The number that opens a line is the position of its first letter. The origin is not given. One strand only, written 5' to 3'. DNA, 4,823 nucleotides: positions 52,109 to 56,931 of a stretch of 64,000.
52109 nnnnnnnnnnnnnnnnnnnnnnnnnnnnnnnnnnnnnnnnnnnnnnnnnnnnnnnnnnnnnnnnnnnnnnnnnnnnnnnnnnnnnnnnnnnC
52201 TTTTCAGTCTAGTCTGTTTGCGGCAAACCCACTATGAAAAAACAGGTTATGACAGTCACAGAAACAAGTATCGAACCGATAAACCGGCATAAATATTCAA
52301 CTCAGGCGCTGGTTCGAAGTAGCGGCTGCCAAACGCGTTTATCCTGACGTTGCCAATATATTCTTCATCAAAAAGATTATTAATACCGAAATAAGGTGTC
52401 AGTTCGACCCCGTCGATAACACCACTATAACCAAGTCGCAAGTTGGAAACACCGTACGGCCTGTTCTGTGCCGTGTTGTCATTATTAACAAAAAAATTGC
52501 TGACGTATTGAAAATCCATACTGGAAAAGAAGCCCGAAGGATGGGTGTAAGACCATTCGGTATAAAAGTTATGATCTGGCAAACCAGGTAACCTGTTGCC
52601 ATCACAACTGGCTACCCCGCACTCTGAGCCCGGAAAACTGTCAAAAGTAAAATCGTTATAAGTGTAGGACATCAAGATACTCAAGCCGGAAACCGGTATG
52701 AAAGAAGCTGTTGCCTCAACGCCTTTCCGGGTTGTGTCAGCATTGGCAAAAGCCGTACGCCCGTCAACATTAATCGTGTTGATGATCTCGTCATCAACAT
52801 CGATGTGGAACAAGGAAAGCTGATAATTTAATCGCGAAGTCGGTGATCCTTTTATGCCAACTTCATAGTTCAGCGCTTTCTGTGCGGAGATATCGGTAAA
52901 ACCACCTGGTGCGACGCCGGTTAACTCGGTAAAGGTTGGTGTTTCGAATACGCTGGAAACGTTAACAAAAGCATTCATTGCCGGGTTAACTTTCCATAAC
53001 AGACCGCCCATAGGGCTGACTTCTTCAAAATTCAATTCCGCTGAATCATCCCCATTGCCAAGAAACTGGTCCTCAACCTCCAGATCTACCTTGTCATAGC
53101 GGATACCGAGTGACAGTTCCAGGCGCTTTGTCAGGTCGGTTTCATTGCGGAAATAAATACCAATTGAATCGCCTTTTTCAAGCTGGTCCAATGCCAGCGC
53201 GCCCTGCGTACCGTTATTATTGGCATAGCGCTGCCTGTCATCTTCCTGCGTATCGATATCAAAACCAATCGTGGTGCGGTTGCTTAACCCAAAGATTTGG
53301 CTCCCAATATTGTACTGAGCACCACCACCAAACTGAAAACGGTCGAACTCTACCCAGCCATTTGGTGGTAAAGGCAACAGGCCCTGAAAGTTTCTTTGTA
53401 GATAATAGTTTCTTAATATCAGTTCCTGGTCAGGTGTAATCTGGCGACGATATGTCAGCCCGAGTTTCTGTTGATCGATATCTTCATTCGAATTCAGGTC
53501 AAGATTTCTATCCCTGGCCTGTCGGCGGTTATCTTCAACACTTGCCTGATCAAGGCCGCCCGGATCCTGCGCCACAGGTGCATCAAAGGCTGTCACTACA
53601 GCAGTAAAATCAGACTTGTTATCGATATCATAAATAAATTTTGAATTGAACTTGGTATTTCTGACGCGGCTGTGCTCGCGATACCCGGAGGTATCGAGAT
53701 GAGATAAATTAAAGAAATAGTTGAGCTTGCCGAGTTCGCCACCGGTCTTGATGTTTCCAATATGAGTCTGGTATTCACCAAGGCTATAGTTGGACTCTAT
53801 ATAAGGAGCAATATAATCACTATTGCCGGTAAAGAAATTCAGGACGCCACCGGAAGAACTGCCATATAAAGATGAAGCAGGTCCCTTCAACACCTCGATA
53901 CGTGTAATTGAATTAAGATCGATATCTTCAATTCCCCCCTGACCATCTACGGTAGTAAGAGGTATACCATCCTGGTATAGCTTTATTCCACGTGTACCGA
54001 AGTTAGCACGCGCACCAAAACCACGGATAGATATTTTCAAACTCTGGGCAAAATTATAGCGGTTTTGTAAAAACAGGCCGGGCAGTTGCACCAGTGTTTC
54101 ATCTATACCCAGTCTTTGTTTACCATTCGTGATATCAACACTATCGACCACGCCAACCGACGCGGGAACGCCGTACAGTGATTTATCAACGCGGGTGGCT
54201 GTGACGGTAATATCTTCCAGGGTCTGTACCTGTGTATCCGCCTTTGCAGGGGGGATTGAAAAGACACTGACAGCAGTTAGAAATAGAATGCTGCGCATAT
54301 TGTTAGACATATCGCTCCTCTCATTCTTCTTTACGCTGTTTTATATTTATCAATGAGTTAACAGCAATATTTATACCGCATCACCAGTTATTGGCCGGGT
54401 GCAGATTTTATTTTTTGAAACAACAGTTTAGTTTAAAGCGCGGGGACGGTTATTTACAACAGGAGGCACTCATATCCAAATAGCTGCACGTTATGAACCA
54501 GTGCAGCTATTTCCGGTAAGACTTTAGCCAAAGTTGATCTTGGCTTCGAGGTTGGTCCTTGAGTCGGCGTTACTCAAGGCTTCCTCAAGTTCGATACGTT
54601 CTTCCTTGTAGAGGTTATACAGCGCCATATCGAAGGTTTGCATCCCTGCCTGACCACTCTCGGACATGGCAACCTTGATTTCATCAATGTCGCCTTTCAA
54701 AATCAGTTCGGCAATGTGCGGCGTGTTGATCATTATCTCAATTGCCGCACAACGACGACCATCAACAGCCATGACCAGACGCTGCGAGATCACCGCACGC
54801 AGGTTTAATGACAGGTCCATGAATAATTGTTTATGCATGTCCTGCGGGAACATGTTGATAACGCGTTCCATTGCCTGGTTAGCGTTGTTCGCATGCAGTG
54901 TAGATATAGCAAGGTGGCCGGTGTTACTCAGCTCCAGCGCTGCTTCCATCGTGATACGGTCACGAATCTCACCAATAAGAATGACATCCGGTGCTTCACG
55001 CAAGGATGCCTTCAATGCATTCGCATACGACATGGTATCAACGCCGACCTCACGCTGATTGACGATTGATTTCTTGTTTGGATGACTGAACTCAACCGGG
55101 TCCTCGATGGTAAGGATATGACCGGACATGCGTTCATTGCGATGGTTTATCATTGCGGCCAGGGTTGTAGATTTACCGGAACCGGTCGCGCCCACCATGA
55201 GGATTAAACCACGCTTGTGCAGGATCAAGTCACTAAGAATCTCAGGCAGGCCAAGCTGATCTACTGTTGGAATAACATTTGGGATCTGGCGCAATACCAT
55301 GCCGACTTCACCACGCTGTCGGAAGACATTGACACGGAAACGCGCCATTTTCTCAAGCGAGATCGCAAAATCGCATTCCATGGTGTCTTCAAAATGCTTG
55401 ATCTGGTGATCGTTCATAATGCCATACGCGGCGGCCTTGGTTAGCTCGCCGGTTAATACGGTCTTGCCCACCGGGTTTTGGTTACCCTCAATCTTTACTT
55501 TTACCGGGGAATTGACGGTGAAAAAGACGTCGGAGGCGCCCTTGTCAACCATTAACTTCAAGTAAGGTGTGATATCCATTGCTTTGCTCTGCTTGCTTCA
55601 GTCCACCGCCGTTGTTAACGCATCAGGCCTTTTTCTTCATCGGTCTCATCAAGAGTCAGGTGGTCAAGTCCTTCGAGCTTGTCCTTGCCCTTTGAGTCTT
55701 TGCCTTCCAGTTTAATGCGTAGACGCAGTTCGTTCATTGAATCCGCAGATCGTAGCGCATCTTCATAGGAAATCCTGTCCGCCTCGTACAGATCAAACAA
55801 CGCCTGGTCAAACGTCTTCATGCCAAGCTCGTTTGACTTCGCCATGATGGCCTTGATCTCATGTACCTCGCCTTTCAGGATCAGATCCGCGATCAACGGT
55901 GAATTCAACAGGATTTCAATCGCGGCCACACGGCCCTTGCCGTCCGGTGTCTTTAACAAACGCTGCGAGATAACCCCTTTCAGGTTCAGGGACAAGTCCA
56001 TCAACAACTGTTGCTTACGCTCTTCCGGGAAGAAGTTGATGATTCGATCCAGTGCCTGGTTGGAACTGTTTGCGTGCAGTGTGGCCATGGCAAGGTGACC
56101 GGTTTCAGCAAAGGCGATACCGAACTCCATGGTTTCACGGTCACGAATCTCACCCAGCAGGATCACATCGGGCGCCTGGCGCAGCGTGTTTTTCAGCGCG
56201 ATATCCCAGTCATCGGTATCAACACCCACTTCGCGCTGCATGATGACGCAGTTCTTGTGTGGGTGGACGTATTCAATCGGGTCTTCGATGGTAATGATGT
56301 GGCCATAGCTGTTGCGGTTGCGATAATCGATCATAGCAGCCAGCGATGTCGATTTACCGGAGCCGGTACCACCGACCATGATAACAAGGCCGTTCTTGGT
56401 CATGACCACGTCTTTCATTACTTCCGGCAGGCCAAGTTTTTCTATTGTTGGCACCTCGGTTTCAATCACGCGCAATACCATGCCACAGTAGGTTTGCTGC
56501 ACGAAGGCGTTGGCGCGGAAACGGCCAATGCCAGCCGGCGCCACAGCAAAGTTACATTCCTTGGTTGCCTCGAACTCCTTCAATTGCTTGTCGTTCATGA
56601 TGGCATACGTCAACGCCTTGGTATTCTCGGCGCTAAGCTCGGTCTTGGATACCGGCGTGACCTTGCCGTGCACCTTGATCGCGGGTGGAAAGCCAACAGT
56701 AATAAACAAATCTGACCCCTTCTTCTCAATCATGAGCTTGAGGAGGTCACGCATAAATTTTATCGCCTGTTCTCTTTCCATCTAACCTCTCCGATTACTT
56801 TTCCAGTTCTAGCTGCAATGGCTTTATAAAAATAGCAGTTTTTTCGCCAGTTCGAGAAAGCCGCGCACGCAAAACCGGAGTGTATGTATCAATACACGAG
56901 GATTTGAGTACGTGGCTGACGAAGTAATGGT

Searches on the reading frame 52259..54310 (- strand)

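Call 34: search_protein_families(library=pfam, proteins=[window:52259-54310:-], max_evalue=0.000001)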
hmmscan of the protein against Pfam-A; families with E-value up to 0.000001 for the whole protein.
window:52259-54310:- (684 aa): 2 families
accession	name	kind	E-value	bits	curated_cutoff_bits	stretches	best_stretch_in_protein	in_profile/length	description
PF00593.30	TonB_dep_Rec_b-barrel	-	9.1e-47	161.3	27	1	235-646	21-436/436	TonB dependent receptor-like, beta-barrel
PF07715.20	Plug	-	1.8e-17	64.2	23.9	1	47-155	4-106/107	TonB-dependent Receptor Plug Domain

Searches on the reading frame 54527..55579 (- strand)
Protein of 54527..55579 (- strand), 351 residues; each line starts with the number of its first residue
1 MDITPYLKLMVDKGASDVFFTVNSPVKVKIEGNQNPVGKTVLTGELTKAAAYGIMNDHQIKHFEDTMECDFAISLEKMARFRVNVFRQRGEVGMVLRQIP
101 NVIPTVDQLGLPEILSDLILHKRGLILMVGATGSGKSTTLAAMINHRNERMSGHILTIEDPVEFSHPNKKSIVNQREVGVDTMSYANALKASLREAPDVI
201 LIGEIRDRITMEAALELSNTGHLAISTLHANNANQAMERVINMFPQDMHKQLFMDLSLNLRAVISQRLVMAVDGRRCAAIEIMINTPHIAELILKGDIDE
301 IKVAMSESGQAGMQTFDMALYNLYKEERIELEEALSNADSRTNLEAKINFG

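Call 34: search_protein_families(library=pfam, proteins=[window:54527-55579:-], max_evalue=0.000001)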
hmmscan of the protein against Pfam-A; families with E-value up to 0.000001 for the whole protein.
window:54527-55579:- (351 aa): 1 family
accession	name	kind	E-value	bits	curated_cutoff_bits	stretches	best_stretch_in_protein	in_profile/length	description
PF00437.27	T2SSE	-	2.6e-42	145.3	24.9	1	7-273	16-282/370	Type II/IV secretion system protein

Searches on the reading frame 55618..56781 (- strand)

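Call 34: search_protein_families(library=pfam, proteins=[window:55618-56781:-], max_evalue=0.000001)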
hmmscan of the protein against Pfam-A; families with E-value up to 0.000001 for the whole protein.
window:55618-56781:- (388 aa): 1 family
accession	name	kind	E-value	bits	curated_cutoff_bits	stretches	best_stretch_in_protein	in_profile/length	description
PF00437.27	T2SSE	-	6.6e-41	140.6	24.9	1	10-279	12-281/370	Type II/IV secretion system protein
